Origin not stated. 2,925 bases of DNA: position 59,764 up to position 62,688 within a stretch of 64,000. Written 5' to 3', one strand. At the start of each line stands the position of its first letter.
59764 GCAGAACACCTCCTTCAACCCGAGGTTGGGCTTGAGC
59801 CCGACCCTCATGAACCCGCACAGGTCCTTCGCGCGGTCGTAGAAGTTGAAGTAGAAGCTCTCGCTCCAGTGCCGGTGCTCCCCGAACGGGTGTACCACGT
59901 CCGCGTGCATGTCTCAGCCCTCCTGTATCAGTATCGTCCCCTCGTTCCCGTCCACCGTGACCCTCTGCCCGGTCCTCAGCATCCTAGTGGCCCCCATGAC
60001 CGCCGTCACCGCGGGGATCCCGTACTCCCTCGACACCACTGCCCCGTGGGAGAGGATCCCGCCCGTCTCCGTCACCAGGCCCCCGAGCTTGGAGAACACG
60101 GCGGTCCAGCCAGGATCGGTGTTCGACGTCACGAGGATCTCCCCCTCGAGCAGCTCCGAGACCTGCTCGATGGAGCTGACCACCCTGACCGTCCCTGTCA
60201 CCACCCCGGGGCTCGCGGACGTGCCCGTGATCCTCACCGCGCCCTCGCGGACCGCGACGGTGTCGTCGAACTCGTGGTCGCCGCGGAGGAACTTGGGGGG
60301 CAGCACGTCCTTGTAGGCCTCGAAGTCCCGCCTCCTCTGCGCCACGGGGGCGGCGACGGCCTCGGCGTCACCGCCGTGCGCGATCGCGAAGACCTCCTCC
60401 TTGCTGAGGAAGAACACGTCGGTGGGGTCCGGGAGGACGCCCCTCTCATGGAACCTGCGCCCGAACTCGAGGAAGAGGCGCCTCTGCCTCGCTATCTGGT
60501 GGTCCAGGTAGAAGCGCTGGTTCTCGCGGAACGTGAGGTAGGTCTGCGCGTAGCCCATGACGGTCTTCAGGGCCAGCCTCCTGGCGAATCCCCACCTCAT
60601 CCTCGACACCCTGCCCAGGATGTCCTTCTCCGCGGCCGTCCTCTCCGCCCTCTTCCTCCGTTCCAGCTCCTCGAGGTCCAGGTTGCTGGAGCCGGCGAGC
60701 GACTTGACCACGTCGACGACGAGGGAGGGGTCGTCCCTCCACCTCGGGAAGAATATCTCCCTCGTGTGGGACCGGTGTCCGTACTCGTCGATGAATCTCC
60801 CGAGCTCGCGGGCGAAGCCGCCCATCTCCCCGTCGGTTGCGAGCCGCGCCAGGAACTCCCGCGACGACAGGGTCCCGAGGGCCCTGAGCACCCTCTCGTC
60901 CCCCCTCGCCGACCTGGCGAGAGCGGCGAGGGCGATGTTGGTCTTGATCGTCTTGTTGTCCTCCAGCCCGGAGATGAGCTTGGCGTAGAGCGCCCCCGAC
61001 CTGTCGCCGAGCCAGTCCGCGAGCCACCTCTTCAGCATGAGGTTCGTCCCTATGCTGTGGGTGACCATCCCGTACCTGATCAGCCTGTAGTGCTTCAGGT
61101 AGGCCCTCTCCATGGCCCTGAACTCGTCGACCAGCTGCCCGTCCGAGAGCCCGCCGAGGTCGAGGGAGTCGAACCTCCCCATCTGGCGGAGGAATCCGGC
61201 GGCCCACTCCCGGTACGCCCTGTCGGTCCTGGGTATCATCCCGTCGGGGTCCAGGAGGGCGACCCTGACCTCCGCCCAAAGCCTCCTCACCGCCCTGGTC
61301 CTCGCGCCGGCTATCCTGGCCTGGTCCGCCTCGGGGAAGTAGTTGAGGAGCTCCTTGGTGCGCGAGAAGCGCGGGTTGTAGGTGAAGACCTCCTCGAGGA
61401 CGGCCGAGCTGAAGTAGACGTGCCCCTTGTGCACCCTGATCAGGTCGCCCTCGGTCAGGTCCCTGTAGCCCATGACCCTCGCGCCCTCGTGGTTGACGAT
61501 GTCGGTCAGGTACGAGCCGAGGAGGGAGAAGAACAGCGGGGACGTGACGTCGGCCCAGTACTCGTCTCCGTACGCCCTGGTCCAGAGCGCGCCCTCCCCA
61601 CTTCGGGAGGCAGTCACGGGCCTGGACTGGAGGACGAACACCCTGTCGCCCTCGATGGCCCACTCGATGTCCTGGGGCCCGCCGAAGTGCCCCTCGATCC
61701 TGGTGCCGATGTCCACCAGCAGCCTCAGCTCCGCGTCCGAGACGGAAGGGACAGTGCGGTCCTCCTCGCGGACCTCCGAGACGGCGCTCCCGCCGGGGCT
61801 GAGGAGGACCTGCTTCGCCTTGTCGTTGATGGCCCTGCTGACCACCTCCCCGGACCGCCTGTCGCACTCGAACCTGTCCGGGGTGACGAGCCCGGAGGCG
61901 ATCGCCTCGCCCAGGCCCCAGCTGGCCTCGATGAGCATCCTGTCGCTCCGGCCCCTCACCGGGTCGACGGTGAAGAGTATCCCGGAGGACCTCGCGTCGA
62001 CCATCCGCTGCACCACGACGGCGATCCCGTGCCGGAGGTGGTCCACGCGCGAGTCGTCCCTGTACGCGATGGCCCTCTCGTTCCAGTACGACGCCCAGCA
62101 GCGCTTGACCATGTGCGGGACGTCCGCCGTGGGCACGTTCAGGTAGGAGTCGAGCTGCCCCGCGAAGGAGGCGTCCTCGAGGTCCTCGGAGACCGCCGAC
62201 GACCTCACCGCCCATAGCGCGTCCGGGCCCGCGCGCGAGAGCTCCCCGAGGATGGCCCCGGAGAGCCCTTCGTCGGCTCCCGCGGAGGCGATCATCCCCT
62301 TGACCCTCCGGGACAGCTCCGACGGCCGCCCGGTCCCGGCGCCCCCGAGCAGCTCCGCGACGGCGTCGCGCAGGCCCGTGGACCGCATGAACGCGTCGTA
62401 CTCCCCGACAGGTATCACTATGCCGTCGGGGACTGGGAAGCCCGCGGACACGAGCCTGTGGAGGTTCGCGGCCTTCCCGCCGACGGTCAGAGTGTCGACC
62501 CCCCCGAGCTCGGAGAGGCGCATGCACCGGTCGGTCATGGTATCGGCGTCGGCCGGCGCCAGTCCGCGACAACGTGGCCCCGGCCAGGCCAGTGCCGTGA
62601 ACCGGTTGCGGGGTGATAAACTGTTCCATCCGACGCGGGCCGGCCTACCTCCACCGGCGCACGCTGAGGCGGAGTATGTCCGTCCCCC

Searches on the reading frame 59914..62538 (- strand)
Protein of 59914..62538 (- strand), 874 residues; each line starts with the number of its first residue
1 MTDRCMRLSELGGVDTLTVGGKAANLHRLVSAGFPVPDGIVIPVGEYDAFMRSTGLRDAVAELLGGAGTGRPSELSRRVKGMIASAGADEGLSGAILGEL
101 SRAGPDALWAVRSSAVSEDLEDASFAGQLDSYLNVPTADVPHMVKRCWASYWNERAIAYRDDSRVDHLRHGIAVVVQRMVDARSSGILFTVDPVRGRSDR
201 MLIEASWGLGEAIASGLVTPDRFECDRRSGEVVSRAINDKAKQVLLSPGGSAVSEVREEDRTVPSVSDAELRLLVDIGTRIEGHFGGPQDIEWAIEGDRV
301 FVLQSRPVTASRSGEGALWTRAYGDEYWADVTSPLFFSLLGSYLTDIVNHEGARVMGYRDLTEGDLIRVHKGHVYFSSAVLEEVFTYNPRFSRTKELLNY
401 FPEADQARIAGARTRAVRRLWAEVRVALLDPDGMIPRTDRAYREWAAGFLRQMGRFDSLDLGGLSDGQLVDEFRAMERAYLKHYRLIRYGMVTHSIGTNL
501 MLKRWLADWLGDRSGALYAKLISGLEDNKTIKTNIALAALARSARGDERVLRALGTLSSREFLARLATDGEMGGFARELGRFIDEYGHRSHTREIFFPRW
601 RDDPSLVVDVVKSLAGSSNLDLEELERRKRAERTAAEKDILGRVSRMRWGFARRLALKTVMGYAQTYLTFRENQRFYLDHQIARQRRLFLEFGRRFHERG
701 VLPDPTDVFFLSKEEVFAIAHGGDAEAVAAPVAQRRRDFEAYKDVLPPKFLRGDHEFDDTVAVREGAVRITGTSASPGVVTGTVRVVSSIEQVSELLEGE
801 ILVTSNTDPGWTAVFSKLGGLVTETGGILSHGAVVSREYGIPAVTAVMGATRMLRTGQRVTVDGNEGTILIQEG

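Call 5: search_protein_families(library=pfam, proteins=[window:59914-62538:-], max_evalue=0.01)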
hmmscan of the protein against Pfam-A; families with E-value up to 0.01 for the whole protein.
window:59914-62538:- (874 aa): 2 families
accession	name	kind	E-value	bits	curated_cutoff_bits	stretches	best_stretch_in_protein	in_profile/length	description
PF01326.24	PPDK_N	-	3.2e-81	273.6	27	1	18-313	3-314/328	Pyruvate phosphate dikinase, AMP/ATP-binding domain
PF00391.29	PEP-utilizers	-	1.1e-23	83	23.1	1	798-867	3-72/72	PEP-utilising enzyme, mobile domain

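Call 6: search_protein_families(library=padloc, proteins=[window:59914-62538:-], max_evalue=0.01)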
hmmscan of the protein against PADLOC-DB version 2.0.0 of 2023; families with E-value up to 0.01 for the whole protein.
window:59914-62538:- (874 aa): 0 families

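Call 7: search_protein_families(library=ncbifam, proteins=[window:59914-62538:-], max_evalue=0.01)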
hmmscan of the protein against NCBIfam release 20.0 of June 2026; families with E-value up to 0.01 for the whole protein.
window:59914-62538:- (874 aa): 28 families (the best 25 are shown)
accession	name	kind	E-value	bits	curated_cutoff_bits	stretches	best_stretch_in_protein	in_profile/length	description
NF004878.0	PRK06241.1-3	subfamily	2.3e-144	482.6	945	2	9-310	9-313/891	phosphoenolpyruvate synthase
NF004881.0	PRK06241.2-2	equivalog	1.3e-142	477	883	1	17-873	17-891/898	phosphoenolpyruvate synthase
NF004877.0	PRK06241.1-2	subfamily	7e-130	434.9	866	2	5-310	5-314/869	phosphoenolpyruvate synthase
NF041857.1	RIF_Ptrans_rph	equivalog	8e-128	428.1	999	2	6-310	4-312/864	rifamycin-inactivating phosphotransferase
NF052632.1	undecylprod_RedH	equivalog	3.3e-127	425.7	1350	1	8-872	6-878/880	undecylprodigiosin ligase RedH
NF052631.1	prodigiosin_PigC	equivalog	1.9e-115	386.7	1300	2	16-319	13-308/883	prodigiosin ligase PigC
NF005057.0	PRK06464.1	equivalog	3.2e-108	362.8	598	2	6-315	8-342/798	phosphoenolpyruvate synthase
TIGR01418.1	PEP_synth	equivalog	1.4e-106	357.6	739.75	2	9-313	6-334/784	pyruvate, water dikinase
NF004879.0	PRK06241.1-4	equivalog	3.6e-106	356.2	976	2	6-310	6-314/868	phosphoenolpyruvate synthase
NF004880.0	PRK06241.2-1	equivalog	9.2e-106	354.6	972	3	521-869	487-834/837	phosphoenolpyruvate synthase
NF004883.0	PRK06241.2-4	equivalog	1e-96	325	1063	1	18-869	31-910/928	phosphoenolpyruvate synthase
NF000283.1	RPH_KJ151292.1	equivalog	1.6e-91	307.8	1700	2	17-310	18-315/865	rifamycin-inactivating phosphotransferase Rph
NF004882.0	PRK06241.2-3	equivalog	7.4e-65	219.5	850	3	513-869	478-816/827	phosphoenolpyruvate synthase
NF006153.0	PRK08296.1-5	subfamily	7.1e-40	137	578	2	765-872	499-606/608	hypothetical protein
NF006149.0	PRK08296.1-1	equivalog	1.2e-34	119.7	730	2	769-871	464-566/568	hypothetical protein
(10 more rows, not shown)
